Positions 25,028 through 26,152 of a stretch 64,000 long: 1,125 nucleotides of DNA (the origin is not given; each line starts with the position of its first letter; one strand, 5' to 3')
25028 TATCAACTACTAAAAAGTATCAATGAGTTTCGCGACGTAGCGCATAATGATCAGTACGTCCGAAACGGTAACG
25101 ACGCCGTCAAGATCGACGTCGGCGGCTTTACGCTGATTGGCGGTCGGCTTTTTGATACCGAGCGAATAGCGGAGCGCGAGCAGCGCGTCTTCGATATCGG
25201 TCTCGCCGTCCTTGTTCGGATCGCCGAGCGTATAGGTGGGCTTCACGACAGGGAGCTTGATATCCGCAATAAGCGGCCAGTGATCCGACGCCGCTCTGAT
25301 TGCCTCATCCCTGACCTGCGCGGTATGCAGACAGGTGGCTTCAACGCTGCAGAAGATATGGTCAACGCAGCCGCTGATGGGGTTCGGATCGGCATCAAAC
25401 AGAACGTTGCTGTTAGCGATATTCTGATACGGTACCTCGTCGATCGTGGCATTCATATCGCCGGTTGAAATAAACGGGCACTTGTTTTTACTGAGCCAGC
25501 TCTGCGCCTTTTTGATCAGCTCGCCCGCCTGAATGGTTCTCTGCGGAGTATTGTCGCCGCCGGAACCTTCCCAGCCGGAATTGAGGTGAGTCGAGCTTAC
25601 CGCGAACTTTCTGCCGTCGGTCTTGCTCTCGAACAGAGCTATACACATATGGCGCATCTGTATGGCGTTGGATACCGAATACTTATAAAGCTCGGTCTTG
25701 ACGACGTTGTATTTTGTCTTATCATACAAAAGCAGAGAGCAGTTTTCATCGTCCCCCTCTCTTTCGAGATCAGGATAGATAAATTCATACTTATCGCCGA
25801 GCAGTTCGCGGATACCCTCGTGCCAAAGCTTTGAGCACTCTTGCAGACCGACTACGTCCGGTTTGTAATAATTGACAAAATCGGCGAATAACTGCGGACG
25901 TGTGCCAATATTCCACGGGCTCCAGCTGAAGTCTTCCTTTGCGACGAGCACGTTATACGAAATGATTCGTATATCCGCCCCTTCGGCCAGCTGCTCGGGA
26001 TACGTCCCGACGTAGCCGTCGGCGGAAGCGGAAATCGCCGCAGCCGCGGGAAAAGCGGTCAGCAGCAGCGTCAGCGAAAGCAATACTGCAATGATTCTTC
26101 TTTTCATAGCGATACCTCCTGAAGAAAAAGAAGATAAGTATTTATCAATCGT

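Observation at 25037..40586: One EEP catalytic core is deployed in three surface formats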

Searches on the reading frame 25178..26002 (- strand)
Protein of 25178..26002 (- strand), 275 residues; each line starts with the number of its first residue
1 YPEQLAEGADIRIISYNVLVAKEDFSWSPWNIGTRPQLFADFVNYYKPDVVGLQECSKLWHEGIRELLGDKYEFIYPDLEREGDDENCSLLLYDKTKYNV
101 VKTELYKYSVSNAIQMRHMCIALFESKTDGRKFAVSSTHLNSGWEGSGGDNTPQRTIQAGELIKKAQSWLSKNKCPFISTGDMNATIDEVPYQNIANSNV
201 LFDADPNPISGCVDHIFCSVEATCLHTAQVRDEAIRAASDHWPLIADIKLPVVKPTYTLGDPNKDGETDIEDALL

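Call 16: find_homologous_proteins(query=A2, max_evalue=0.001)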
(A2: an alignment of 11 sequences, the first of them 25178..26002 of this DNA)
Query A2 (11 sequences) (275 aa, profile of the alignment): 596 proteins with E <= 0.001 among 5300 candidates; the best 120 are listed.
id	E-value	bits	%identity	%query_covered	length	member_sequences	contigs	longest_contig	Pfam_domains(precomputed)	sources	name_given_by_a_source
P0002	5.6e-122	424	40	91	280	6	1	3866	PF03372.30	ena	-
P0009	1.4e-110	387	46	88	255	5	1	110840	PF03372.30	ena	-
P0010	3.9e-105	369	45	88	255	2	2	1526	PF03372.30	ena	-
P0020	1.3e-104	367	97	100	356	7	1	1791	PF00404.25,PF03372.30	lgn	-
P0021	1.1e-103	364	93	100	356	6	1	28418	PF00404.25,PF03372.30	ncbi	-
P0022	6.8e-103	362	91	100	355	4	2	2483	PF00404.25,PF03372.30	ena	-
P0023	7.7e-103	362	88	100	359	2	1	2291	PF00404.25,PF03372.30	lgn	-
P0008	4.5e-102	359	41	90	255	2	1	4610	PF03372.30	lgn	-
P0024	9.4e-102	358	85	100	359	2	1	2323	PF00404.25,PF03372.30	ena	-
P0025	1.0e-101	358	89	100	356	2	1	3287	PF00404.25,PF03372.30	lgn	-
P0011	1.1e-101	358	43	85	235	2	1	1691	PF03372.30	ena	-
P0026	1.2e-101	358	90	100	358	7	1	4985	PF00404.25,PF03372.30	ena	-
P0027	2.8e-101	356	89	95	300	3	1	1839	PF03372.30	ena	-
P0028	4.7e-101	356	89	100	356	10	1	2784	PF00404.25,PF03372.30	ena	-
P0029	1.3e-100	354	85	100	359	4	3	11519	PF00404.25,PF03372.30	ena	-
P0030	1.4e-100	354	87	100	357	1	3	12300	PF00404.25,PF03372.30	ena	-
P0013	5.3e-95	336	54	85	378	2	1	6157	PF00404.25,PF07523.19,PF03372.30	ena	-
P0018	5.6e-77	277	24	86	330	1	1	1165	PF03372.30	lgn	-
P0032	7.8e-67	243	23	73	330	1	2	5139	PF03372.30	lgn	-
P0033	1.2e-63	233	23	86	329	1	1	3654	PF03372.30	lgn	-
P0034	6.6e-63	231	23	87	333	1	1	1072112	PF03372.30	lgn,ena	-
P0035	3.8e-62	228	22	87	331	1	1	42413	PF03372.30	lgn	-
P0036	8.4e-62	227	20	86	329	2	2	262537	PF03372.30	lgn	-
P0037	1.2e-61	226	22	64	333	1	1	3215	PF03372.30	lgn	-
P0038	1.3e-61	226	24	86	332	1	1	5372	PF03372.30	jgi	jgi:endonuclease/exonuclease/phosphatase family metal-dependent hydrolase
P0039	2.0e-61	226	22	86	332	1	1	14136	PF03372.30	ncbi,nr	ncbi:MAG: endonuclease/exonuclease/phosphatase family protein [Parachlamydia sp.]|nr:endonuclease/ex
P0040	2.4e-61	225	22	87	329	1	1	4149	PF03372.30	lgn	-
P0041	3.0e-61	225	22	86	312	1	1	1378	PF03372.30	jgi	jgi:endonuclease/exonuclease/phosphatase family metal-dependent hydrolase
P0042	5.5e-61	224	25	87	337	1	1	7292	PF03372.30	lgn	-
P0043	1.5e-60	223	23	86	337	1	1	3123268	PF03372.30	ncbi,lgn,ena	-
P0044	2.0e-60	222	24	87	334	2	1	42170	PF03372.30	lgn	-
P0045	2.0e-60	222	21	86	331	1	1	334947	PF03372.30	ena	-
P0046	2.6e-60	222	25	89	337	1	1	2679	PF03372.30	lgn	-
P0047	4.6e-60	221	22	86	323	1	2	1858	PF03372.30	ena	-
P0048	5.4e-60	221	23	87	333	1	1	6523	PF03372.30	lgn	-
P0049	6.5e-60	221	22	88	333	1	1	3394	PF03372.30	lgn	-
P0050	9.2e-60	220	-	-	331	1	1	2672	PF03372.30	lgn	-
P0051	3.2e-59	218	22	86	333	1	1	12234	PF03372.30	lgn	-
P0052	4.9e-59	218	21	87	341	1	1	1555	PF03372.30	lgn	-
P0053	5.3e-59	218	24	87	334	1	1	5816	PF03372.30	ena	-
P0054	6.3e-59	218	22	88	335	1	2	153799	PF03372.30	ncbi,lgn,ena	-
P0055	7.5e-59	217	20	87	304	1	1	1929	PF03372.30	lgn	-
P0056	1.1e-58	217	21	87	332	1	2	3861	PF03372.30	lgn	-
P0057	1.2e-58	217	22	86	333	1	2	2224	PF03372.30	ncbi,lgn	-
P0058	1.3e-58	216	23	87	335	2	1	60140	PF03372.30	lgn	-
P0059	2.2e-58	216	24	64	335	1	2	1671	PF03372.30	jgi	jgi:endonuclease/exonuclease/phosphatase family metal-dependent hydrolase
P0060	3.4e-58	215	23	87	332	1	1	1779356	PF03372.30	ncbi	-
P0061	4.7e-58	215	22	88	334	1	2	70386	PF03372.30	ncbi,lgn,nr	ncbi:MAG: endonuclease/exonuclease/phosphatase family protein [Parachlamydiaceae bacterium]|nr:endon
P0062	5.0e-58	215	24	87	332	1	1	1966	PF03372.30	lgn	-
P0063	6.9e-58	214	22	87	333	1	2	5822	PF03372.30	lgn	-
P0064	2.1e-57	212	21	86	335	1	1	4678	PF03372.30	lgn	-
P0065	2.9e-57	212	24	87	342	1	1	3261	PF03372.30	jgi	jgi:endonuclease/exonuclease/phosphatase family metal-dependent hydrolase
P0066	3.1e-57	212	22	87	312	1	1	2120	PF03372.30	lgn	-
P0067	3.2e-57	212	24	86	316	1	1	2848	PF03372.30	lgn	-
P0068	4.4e-57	211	21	87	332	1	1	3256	PF03372.30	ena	-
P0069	5.4e-57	211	21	87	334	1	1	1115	PF03372.30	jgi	jgi:endonuclease/exonuclease/phosphatase family metal-dependent hydrolase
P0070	5.8e-57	211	25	87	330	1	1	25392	PF03372.30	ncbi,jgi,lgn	-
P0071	6.6e-57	211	21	86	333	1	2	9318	PF03372.30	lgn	-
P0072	8.2e-57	211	22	87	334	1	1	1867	PF03372.30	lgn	-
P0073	1.4e-56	210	-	-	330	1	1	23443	PF03372.30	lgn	-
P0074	1.6e-56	210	25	87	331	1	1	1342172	PF03372.30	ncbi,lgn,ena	-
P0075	1.6e-56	210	24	64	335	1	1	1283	PF03372.30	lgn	-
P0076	2.5e-56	209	43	48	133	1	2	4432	PF03372.30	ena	-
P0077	3.3e-56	209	22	87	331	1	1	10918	PF03372.30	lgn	-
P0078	4.9e-56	208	24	86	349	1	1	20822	PF03372.30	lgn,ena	-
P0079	6.5e-56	208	23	86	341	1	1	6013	PF03372.30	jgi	jgi:endonuclease/exonuclease/phosphatase family metal-dependent hydrolase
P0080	8.1e-56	207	-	-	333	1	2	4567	PF03372.30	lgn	-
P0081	8.5e-56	207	23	87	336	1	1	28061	PF03372.30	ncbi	-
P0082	1.1e-55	207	24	87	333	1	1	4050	PF03372.30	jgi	jgi:endonuclease/exonuclease/phosphatase family metal-dependent hydrolase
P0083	1.1e-55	207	-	-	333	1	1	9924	PF03372.30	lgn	-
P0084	1.6e-55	206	21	86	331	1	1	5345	PF03372.30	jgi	jgi:endonuclease/exonuclease/phosphatase family metal-dependent hydrolase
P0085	1.8e-55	206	25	87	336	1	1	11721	PF03372.30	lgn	-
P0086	3.1e-55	205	22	87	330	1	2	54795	PF03372.30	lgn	-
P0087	6.0e-55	204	23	89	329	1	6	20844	PF03372.30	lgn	-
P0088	7.6e-55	204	23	87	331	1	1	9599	PF03372.30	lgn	-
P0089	1.9e-54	203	23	87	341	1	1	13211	PF03372.30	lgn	-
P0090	3.2e-54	202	25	64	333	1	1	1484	PF03372.30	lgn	-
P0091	1.2e-53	200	24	87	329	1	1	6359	PF03372.30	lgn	-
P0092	1.8e-53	200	-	-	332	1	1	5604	PF03372.30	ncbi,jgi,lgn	-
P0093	1.8e-53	200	23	88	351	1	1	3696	PF03372.30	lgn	-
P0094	1.9e-53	200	-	-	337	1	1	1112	PF03372.30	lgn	-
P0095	2.4e-53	199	22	86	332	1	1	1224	PF03372.30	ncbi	-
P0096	2.6e-53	199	22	64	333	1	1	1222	PF03372.30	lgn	-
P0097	3.0e-53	199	22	87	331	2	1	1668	PF03372.30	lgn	-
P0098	1.3e-52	197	24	87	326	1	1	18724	PF03372.30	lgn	-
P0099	1.4e-52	197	24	67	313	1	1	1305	PF03372.30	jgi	-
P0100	1.7e-52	196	22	86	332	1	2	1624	PF03372.30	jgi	jgi:endonuclease/exonuclease/phosphatase family metal-dependent hydrolase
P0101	1.8e-52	196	-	-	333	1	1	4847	PF03372.30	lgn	-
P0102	1.8e-52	196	19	87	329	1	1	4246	PF03372.30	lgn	-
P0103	2.9e-52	196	-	-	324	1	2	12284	PF03372.30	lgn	-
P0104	3.5e-52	195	32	89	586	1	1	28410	PF03372.30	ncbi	-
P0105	5.0e-52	195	23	92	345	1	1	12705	PF03372.30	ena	-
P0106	5.9e-52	195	22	87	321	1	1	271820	PF03372.30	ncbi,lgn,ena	-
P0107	6.7e-52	194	25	87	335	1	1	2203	PF03372.30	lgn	-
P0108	7.2e-52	194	21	87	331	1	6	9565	PF03372.30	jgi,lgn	jgi:endonuclease/exonuclease/phosphatase family metal-dependent hydrolase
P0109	1.1e-51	194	33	89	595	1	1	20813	PF03372.30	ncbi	-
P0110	1.9e-51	193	21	86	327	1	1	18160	PF03372.30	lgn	-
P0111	2.0e-51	193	-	-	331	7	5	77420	PF03372.30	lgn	-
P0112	3.0e-51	192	23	87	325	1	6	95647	PF03372.30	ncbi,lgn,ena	-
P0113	3.4e-51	192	23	87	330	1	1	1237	PF03372.30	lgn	-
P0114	3.3e-50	189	22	86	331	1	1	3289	PF03372.30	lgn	-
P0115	9.7e-50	187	32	90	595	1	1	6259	PF03372.30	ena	-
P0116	4.9e-49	185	22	87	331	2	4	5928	PF03372.30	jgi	jgi:endonuclease/exonuclease/phosphatase family metal-dependent hydrolase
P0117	6.9e-49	185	20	88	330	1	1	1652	PF03372.30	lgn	-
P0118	1.5e-48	183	23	86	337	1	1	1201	PF03372.30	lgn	-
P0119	1.7e-48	183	33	89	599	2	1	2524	PF03372.30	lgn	-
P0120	2.7e-48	183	23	64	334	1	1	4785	PF03372.30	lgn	-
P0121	1.5e-47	180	21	89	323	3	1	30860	PF03372.30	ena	-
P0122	3.1e-47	179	22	89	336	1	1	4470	PF03372.30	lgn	-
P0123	8.4e-47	178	21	87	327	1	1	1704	PF03372.30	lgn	-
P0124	1.5e-46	177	28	47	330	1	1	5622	PF03372.30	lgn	-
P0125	1.6e-46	177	19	88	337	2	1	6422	PF03372.30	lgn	-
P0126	1.8e-46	177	23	87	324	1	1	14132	PF03372.30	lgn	-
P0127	3.6e-46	176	24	89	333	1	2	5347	PF03372.30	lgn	-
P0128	9.1e-46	174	23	64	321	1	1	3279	PF03372.30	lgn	-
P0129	1.4e-45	174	21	64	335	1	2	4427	PF03372.30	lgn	-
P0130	5.0e-44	169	21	76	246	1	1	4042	PF03372.30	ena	-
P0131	1.1e-43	167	20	73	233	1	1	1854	PF03372.30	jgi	jgi:endonuclease/exonuclease/phosphatase family metal-dependent hydrolase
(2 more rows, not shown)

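Call 17: search_protein_families(library=pfam, proteins=[P0104, P0109, P0115, P0119, P0021], max_evalue=0.01)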
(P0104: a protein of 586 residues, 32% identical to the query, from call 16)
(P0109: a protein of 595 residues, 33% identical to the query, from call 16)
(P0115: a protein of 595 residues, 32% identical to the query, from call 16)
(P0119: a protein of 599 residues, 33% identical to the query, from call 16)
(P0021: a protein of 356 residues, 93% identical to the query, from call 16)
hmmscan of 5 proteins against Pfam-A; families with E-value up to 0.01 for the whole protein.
P0104 (586 aa): 2 families
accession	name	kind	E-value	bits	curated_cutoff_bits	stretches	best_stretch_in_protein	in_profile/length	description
PF03372.29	Exo_endo_phos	-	2.8e-10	40.8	24.5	1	337-576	1-225/225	Endonuclease/Exonuclease/phosphatase family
PF13390.11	DUF4108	-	0.0043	17.4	27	1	362-421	57-114/145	Protein of unknown function (DUF4108)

P0109 (595 aa): 1 family
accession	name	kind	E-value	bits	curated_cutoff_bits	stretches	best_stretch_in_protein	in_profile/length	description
PF03372.29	Exo_endo_phos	-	6.6e-09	36.3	24.5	1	346-585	1-225/225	Endonuclease/Exonuclease/phosphatase family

P0115 (595 aa): 2 families
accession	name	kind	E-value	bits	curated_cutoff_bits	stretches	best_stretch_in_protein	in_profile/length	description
PF03372.29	Exo_endo_phos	-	7e-10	39.5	24.5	1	371-584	24-225/225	Endonuclease/Exonuclease/phosphatase family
PF18528.7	Ret2_MD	-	0.0054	17.6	26.4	0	126-176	24-76/93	RNA editing 3' terminal uridylyl transferase 2 middle domain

P0119 (599 aa): 1 family
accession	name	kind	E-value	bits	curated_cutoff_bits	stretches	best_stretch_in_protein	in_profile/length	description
PF03372.29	Exo_endo_phos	-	2e-09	38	24.5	1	375-588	24-225/225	Endonuclease/Exonuclease/phosphatase family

P0021 (356 aa): 2 families
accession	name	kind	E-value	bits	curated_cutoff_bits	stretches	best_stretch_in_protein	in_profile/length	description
PF00404.24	Dockerin_1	-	5.9e-11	42.8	22.9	1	294-349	1-56/57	Dockerin type I domain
PF03372.29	Exo_endo_phos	-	2.3e-09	37.8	24.5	1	50-276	2-225/225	Endonuclease/Exonuclease/phosphatase family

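Call 28: predict_structure(alignment_id=A3)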
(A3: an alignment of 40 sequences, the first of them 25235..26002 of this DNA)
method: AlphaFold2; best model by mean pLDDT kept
length: 256 residues; sequences in the alignment: 40
mean_pLDDT: 91.0   pTM: 0.91
mean pLDDT of the five models: 91.0, 91.0, 90.7, 89.9, 89.8
residues with pLDDT >= 90: 198; 70-90: 37; 50-70: 19; < 50: 2
segments of 3 or more residues with pLDDT < 50: none
pLDDT, mean of each block of 10 residues (from residue 1): 88 96 89 95 96 93 96 84 66 98 94 80 97 97 67 95 98 97 95 98 96 96 95 86 97 71
secondary structure, 60 per line:
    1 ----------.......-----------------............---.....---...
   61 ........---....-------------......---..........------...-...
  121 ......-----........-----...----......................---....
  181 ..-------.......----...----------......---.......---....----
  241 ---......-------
elements in order: E11-17 H35-46 E50-54 H58-68 E72-75 E89-94 E98-107 E118-126 E132-139 H152-173 E177-182 H190-196 E201-203 E214-219 E223-229 H233-236 E244-249

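Call 29: search_protein_representatives(alignment_id=A2)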
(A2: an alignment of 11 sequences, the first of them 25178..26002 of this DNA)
Query: 11 sequences, 276 profile positions. Proteins with E-value up to 0.001 (for the whole library): 28827; up to 1e-10: 8099; up to 1e-30: 421. The best 150 are listed.
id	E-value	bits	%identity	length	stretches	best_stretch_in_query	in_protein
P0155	1.8e-218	739.2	-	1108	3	20-275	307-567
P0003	1.0e-122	425.1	-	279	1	2-275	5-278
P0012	1.3e-118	411.6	-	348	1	2-275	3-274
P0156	1.9e-103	361.8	-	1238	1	26-275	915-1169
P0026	3.9e-102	357.5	-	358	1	16-275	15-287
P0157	4.5e-97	340.9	-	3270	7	21-275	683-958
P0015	1.0e-94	333.2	-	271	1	1-275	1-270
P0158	6.9e-75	268.2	-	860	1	20-275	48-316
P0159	3.4e-70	252.8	-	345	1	11-275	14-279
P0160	5.9e-69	248.7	-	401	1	11-274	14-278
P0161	2.4e-66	240.2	-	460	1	9-275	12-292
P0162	3.9e-65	236.2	-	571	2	13-275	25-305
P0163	3.6e-64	233.0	-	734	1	21-275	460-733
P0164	9.4e-64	231.7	-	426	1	23-275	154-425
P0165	1.4e-62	227.9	-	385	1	20-275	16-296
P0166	2.3e-62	227.1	-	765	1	26-275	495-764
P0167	2.4e-62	227.0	-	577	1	20-275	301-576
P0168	1.3e-61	224.7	-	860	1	26-275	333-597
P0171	2.6e-60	220.4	-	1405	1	27-275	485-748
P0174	1.6e-57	211.2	-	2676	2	28-273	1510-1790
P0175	3.7e-57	210.0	-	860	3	27-275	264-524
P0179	3.9e-54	200.1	-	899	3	36-242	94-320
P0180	4.6e-54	199.9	-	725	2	23-275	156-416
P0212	1.1e-48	182.2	-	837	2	27-271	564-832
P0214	2.0e-48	181.4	-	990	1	19-275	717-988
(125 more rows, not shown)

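Call 31: search_protein_families(library=pfam, proteins=[P0155, P0156, P0158, P0159, P0160, P0161, P0162, P0163, P0166, P0168], max_evalue=0.001)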
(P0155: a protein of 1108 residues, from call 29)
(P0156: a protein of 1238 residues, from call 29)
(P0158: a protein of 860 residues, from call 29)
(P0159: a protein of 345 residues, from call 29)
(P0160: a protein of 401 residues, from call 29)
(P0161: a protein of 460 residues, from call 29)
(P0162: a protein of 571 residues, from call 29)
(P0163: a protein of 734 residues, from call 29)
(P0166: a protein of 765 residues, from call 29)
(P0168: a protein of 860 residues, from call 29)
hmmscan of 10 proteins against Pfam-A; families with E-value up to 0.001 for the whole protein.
P0155 (1108 aa): 1 family
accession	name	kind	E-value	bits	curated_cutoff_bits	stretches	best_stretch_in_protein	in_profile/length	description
PF03372.29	Exo_endo_phos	-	8.8e-35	120.8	24.5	3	331-558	1-225/225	Endonuclease/Exonuclease/phosphatase family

P0156 (1238 aa): 4 families
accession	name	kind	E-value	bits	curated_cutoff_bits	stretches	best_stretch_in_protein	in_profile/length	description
PF02018.23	CBM_4_9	-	4.3e-74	247.8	25.9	6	333-445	2-119/136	Carbohydrate binding domain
PF00629.30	MAM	-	3e-08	34.1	26.4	0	358-472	38-152/158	MAM domain, meprin/A5/mu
PF03372.29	Exo_endo_phos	-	3.4e-07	30.7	24.5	1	934-1160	2-225/225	Endonuclease/Exonuclease/phosphatase family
PF00404.24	Dockerin_1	-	6.1e-06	26.8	22.9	1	1178-1230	1-52/57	Dockerin type I domain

P0158 (860 aa): 4 families
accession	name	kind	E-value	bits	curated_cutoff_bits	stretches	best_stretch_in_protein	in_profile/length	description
PF13472.12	Lipase_GDSL_2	-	1.9e-11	45.2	32.9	1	457-591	1-111/178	GDSL-like Lipase/Acylhydrolase family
PF00657.28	Lipase_GDSL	-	4.7e-09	37.1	23.6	1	455-591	1-127/208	GDSL-like Lipase/Acylhydrolase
PF17996.7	CE2_N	-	1.4e-08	35.2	27.9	1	334-448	2-108/108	Carbohydrate esterase 2 N-terminal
PF03372.29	Exo_endo_phos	-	3.4e-07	30.7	24.5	1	83-307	1-225/225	Endonuclease/Exonuclease/phosphatase family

P0159 (345 aa): 1 family
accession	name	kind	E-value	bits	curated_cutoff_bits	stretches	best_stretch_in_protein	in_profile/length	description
PF03372.29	Exo_endo_phos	-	5.3e-09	36.6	24.5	1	49-270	1-225/225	Endonuclease/Exonuclease/phosphatase family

P0160 (401 aa): 1 family
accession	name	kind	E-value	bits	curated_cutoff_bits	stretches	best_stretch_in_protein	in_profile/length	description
PF03372.29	Exo_endo_phos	-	4.5e-13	49.9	24.5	1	47-270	1-225/225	Endonuclease/Exonuclease/phosphatase family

P0161 (460 aa): 1 family
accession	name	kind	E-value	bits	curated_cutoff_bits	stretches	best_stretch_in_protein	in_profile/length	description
PF03372.29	Exo_endo_phos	-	7.5e-09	36.1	24.5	1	47-283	1-225/225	Endonuclease/Exonuclease/phosphatase family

P0162 (571 aa): 2 families
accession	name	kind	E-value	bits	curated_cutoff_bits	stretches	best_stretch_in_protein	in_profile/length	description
PF03372.29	Exo_endo_phos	-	7e-34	117.9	24.5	2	317-561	1-225/225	Endonuclease/Exonuclease/phosphatase family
PF14529.12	Exo_endo_phos_2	-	1.4e-05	25.4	27.4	0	463-565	26-117/117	Endonuclease-reverse transcriptase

P0163 (734 aa): 1 family
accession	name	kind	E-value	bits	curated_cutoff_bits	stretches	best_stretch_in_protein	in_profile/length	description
PF03372.29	Exo_endo_phos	-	1.1e-09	38.8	24.5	1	483-724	1-225/225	Endonuclease/Exonuclease/phosphatase family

P0166 (765 aa): 2 families
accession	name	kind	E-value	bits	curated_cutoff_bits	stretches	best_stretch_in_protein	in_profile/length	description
PF03372.29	Exo_endo_phos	-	1.4e-11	45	24.5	1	513-755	1-225/225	Endonuclease/Exonuclease/phosphatase family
PF02095.21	Extensin_1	-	1.4e-06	28.7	105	1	63-162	34-135/171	Extensin-like protein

P0168 (860 aa): 2 families
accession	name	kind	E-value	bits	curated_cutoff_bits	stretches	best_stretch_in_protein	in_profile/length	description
PF02018.23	CBM_4_9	-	6.3e-13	49.7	25.9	2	183-303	2-130/136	Carbohydrate binding domain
PF03372.29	Exo_endo_phos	-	1.7e-06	28.4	24.5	1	352-588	2-225/225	Endonuclease/Exonuclease/phosphatase family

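Call 32: fold_search(model_id=the predicted structure, library=pdb)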
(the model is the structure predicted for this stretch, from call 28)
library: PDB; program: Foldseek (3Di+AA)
matches with E <= 10: 1015; with E <= 0.001: 198
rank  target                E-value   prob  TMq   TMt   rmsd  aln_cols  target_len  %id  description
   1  3g6s                  1.2e-17  1.00  0.75  0.74   4.7       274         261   22  Crystal structure of the endonuclease/exonuclease/phosphatase (BVU_0621) from Bacteroides vulgatus. Northeast Structural (released 2009-02-17)
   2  6bt2_B                4.3e-17  1.00  0.74  0.70   5.1       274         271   21  Structure of the human Nocturnin catalytic domain with bound sulfate anion (released 2018-05-16)
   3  6bt2_A                4.5e-17  1.00  0.74  0.71   5.1       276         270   20  Structure of the human Nocturnin catalytic domain with bound sulfate anion (released 2018-05-16)
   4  6nf0                  6.6e-17  1.00  0.72  0.62   5.4       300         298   20  Nocturnin with bound NADPH substrate (released 2019-05-01)
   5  4c1r_A                8.4e-17  1.00  0.73  0.70   5.4       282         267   20  Bacteroides thetaiotaomicron VPI-5482 mannosyl-6-phosphatase Bt3783 (released 2013-11-13)
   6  6bt1                  1.2e-16  1.00  0.73  0.63   5.4       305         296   19  Structure of the human Nocturnin catalytic domain (released 2018-05-16)
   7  3mpr_C                1.2e-16  1.00  0.73  0.66   5.3       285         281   20  Crystal Structure of endonuclease/exonuclease/phosphatase family protein from Bacteroides thetaiotaomicron, Northeast  (released 2010-05-26)
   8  3mpr_B                1.5e-16  1.00  0.73  0.69   5.5       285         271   19  Crystal Structure of endonuclease/exonuclease/phosphatase family protein from Bacteroides thetaiotaomicron, Northeast  (released 2010-05-26)
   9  6mal                  2.9e-16  1.00  0.72  0.62   5.3       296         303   20  Structure of human Nocturnin C-terminal domain (released 2018-09-05)
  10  3mpr_D                2.9e-16  1.00  0.69  0.64   6.2       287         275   20  Crystal Structure of endonuclease/exonuclease/phosphatase family protein from Bacteroides thetaiotaomicron, Northeast  (released 2010-05-26)
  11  3ngn                  3.7e-16  1.00  0.73  0.59   5.5       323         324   16  Crystal structure of the human CNOT6L nuclease domain in complex with AMP (released 2010-07-28)
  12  3mpr_A                7.0e-16  1.00  0.71  0.65   5.6       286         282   20  Crystal Structure of endonuclease/exonuclease/phosphatase family protein from Bacteroides thetaiotaomicron, Northeast  (released 2010-05-26)
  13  3l1w_A                1.2e-15  1.00  0.71  0.72   4.6       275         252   20  The crystal structure of a functionally unknown conserved protein from Enterococcus faecalis V583 (released 2010-01-12)
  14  4gyz_A                2.4e-15  1.00  0.72  0.75   4.6       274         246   19  Mus Musculus Tdp2 Bound to dAMP and Mg2+ (released 2012-10-31)
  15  5inm_C                3.1e-15  1.00  0.73  0.81   3.1       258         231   19  Mouse Tdp2 protein, apo state with variable DNA-binding grasp conformations (released 2016-04-27)
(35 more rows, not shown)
